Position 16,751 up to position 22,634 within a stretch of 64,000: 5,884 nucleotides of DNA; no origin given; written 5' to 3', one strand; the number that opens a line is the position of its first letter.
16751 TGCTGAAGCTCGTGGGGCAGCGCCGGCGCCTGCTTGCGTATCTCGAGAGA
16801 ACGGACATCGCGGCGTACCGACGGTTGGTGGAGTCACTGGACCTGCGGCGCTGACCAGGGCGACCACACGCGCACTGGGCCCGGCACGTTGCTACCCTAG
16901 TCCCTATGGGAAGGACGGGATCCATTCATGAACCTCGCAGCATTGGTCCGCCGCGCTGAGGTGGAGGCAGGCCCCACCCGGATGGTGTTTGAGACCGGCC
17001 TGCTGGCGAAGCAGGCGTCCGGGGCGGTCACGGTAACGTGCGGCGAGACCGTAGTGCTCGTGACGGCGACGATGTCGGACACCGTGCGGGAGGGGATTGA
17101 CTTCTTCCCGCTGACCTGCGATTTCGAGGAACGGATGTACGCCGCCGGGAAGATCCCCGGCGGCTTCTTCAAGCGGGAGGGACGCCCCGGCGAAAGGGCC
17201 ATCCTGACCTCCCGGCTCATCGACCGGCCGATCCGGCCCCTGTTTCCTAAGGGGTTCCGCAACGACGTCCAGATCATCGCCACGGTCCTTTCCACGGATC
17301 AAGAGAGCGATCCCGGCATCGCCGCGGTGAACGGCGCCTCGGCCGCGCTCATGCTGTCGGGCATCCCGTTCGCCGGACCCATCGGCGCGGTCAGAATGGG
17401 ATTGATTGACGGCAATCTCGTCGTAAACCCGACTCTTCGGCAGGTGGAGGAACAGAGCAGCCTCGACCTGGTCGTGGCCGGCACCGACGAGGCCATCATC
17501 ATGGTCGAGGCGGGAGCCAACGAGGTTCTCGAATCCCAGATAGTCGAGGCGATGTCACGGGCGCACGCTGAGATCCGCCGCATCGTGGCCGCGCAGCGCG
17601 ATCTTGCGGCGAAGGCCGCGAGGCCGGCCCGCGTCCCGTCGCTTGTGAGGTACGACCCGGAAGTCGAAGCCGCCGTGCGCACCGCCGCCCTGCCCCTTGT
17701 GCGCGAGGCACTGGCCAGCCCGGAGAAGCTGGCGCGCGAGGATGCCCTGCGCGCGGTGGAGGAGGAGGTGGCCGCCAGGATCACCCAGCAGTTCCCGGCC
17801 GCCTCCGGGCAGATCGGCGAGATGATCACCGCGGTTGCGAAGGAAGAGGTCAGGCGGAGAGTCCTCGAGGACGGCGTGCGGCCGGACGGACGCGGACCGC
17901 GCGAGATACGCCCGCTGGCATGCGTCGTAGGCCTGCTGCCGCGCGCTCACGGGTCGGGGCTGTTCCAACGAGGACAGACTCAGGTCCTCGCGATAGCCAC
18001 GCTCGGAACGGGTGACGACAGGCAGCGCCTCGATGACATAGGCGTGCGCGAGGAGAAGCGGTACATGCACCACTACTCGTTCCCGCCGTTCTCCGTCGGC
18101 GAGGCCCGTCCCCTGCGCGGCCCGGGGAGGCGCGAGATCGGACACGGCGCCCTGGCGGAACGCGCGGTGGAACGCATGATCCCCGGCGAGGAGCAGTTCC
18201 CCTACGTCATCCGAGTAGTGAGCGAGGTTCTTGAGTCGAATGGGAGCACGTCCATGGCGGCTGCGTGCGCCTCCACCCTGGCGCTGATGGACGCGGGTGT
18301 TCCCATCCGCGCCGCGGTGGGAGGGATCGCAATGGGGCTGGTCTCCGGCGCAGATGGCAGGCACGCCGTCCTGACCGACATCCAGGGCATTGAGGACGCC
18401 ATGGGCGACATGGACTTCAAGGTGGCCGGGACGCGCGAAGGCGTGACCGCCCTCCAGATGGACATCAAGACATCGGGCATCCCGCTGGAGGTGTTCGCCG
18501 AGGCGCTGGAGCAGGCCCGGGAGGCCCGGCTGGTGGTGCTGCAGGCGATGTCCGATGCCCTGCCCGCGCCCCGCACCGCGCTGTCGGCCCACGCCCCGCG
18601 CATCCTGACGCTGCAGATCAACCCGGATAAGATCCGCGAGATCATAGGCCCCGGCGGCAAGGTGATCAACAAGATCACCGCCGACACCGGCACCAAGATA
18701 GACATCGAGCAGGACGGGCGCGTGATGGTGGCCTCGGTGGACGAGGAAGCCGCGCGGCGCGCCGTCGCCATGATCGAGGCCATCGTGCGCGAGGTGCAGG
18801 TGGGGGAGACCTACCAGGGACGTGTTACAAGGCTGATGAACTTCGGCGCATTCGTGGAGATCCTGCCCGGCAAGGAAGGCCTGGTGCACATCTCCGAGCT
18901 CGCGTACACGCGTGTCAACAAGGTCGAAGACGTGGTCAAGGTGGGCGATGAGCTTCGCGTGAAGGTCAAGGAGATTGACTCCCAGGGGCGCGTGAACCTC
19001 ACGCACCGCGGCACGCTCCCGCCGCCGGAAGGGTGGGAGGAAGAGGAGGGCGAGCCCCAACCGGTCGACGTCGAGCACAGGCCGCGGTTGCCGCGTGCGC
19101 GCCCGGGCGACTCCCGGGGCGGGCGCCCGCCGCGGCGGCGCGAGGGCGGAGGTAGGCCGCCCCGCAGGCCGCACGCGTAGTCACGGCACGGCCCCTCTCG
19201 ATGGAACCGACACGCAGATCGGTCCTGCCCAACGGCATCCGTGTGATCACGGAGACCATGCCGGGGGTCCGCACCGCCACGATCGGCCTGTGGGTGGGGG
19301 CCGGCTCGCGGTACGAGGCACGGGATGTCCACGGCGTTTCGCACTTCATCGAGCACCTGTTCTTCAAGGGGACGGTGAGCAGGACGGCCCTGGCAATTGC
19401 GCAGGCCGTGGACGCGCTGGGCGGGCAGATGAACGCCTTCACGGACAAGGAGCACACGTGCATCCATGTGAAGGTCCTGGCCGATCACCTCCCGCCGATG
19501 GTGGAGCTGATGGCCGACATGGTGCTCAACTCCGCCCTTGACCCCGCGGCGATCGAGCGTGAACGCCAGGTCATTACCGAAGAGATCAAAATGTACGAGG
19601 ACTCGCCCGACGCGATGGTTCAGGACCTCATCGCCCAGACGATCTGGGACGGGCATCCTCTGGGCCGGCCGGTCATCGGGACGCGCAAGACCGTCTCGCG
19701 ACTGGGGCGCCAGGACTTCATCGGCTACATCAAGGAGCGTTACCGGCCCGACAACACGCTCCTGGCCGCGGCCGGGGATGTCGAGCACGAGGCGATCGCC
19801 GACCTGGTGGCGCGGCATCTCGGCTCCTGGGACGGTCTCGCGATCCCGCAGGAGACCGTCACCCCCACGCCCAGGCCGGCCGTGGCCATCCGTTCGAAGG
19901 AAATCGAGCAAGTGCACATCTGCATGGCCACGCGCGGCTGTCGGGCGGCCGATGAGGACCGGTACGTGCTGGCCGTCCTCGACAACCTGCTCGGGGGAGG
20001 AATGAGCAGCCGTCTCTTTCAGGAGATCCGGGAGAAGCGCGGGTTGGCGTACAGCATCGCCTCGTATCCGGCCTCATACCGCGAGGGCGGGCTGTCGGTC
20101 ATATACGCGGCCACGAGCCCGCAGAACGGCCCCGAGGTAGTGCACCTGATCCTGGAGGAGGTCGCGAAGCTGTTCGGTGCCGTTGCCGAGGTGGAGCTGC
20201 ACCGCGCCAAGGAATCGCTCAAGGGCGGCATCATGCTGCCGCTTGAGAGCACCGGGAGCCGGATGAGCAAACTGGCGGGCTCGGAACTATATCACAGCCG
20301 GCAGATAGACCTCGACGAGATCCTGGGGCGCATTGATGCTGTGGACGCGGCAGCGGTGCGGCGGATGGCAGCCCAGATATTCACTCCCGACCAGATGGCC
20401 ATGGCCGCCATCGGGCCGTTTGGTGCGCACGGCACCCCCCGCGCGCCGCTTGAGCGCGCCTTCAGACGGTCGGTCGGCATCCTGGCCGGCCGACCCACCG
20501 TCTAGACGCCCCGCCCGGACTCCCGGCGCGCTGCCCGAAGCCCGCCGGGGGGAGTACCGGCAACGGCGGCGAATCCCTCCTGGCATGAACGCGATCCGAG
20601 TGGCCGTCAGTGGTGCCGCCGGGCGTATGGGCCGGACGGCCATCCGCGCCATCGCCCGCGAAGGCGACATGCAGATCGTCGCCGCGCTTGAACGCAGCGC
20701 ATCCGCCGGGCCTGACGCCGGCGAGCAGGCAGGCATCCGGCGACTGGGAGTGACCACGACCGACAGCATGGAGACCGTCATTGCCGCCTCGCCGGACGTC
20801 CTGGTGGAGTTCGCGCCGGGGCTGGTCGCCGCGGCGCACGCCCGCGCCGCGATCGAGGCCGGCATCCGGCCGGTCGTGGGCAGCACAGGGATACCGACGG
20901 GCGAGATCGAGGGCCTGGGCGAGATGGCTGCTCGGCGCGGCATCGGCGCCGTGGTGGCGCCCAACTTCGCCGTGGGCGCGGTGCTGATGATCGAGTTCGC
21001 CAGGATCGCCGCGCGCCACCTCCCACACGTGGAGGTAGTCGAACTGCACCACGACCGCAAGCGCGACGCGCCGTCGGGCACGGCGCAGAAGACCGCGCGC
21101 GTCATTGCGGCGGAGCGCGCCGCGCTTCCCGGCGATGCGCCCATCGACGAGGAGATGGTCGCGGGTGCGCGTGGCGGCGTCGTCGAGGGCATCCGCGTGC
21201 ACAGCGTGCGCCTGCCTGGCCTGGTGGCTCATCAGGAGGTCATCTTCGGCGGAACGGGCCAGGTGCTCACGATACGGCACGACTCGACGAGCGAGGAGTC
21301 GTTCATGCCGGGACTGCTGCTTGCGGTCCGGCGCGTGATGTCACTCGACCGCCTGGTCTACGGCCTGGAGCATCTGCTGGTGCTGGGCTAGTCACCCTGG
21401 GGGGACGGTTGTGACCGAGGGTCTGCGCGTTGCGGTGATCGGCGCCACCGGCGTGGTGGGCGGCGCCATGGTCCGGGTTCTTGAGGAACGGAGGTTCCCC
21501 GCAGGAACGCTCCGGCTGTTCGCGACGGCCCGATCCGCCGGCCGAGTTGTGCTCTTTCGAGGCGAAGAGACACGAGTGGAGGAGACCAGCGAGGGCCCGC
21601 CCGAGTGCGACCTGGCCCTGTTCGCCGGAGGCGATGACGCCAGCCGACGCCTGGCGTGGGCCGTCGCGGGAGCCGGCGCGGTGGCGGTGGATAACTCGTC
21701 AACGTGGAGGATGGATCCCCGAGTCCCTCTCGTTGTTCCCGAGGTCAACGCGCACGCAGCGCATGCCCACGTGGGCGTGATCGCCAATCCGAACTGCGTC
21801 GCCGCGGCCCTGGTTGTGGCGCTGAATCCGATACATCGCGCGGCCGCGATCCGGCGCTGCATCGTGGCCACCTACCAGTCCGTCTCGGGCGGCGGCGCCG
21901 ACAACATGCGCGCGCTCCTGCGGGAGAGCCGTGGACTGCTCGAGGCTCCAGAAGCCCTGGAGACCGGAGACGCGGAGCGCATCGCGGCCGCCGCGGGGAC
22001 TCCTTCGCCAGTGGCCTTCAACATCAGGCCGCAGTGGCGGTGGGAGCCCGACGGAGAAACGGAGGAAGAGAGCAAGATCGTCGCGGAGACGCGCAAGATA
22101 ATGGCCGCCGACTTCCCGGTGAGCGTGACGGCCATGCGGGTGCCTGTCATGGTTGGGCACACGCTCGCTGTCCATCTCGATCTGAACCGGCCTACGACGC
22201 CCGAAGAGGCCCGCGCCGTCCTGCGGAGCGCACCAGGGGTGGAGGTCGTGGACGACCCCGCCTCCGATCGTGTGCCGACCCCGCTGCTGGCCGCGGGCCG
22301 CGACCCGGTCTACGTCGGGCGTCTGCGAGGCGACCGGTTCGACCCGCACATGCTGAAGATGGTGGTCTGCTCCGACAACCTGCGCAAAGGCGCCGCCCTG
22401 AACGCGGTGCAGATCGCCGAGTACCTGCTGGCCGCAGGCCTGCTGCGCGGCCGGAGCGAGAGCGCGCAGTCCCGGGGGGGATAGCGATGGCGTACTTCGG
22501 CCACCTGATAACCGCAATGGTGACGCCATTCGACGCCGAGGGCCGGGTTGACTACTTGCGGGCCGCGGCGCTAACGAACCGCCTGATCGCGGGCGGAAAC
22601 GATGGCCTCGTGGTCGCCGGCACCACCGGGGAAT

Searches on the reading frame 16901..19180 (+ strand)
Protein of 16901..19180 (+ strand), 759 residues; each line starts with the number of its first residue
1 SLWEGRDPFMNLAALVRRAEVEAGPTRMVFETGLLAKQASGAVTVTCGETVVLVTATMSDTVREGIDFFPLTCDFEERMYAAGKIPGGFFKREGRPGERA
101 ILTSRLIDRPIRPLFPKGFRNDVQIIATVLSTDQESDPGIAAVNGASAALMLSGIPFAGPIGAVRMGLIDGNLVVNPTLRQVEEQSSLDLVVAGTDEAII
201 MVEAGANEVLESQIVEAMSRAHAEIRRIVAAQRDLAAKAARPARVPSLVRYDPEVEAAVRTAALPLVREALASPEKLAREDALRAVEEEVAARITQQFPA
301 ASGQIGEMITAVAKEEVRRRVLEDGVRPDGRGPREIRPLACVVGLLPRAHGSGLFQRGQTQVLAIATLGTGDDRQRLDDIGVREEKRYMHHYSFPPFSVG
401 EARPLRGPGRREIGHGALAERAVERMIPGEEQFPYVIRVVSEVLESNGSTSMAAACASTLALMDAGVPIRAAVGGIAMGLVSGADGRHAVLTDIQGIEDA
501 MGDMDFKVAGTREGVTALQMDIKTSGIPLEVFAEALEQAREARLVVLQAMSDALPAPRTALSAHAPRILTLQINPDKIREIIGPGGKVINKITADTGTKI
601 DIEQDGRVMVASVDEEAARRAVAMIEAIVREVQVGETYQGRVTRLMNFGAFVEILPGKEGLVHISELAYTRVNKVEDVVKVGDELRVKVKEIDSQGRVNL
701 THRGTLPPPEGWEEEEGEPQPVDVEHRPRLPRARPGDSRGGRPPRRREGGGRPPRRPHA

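Call 73: search_protein_families(library=pfam, proteins=[window:16901-19180:+], max_evalue=0.000001)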
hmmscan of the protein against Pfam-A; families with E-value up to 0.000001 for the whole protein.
window:16901-19180:+ (759 aa): 5 families
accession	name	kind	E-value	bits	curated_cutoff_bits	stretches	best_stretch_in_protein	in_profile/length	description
PF01138.27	RNase_PH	-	8e-64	214.3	25.5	2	28-156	5-130/130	3' exoribonuclease family, domain 1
PF03725.20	RNase_PH_C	-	5.8e-23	81.1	20.8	1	159-223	1-66/67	3' exoribonuclease family, domain 2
PF00575.29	S1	-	8.8e-20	71.3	22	1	632-703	2-74/74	S1 RNA binding domain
PF03726.19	PNPase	-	1.1e-11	45.5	24.6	1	254-331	1-80/81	Polyribonucleotide nucleotidyltransferase, RNA binding domain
PF00013.35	KH_1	-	2.5e-11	43.6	21.5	1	569-626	2-65/66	KH domain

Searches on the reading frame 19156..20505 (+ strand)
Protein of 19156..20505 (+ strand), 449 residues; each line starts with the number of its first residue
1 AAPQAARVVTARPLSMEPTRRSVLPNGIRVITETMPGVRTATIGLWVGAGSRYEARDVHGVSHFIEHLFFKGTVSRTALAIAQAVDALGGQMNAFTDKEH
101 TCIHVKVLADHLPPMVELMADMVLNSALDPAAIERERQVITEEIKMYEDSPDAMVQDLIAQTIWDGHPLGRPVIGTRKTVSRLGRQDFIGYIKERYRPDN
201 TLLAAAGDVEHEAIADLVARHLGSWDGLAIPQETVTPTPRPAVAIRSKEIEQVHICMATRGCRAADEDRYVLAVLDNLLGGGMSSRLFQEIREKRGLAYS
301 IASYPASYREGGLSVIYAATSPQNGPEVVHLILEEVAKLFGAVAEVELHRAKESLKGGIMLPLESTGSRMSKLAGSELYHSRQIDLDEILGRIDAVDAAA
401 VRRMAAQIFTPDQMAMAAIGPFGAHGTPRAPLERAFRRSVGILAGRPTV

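Call 73: search_protein_families(library=pfam, proteins=[window:19156-20505:+], max_evalue=0.000001)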
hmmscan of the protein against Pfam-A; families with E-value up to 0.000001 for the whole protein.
window:19156-20505:+ (449 aa): 2 families
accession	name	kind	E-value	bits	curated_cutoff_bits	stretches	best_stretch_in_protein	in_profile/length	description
PF00675.25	Peptidase_M16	-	9.3e-44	149.4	22.3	1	29-176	1-148/149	Insulinase (Peptidase family M16)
PF05193.26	Peptidase_M16_C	-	1.7e-40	139.2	23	1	183-355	2-181/181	Peptidase M16 inactive domain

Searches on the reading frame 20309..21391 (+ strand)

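Call 74: search_protein_families(library=pfam, proteins=[window:20309-21391:+], max_evalue=0.000001)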
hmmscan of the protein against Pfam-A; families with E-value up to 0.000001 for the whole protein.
window:20309-21391:+ (360 aa): 2 families
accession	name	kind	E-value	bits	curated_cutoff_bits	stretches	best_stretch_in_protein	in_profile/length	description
PF05173.19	DapB_C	-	6.1e-32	110.7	27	1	223-357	1-121/121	Dihydrodipicolinate reductase, C-terminus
PF01113.26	DapB_N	-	8.7e-28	97.3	25.6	1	96-220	1-124/124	Dihydrodipicolinate reductase, N-terminus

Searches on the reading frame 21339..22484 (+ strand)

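Call 74: search_protein_families(library=pfam, proteins=[window:21339-22484:+], max_evalue=0.000001)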
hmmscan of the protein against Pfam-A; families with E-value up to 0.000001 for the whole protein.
window:21339-22484:+ (381 aa): 2 families
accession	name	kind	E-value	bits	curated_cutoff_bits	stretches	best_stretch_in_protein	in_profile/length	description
PF02774.23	Semialdhyde_dhC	-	3e-43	148.5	26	1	162-350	1-184/184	Semialdehyde dehydrogenase, dimerisation domain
PF01118.30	Semialdhyde_dh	-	5.1e-27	95.1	26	1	30-142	1-119/121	Semialdehyde dehydrogenase, NAD binding domain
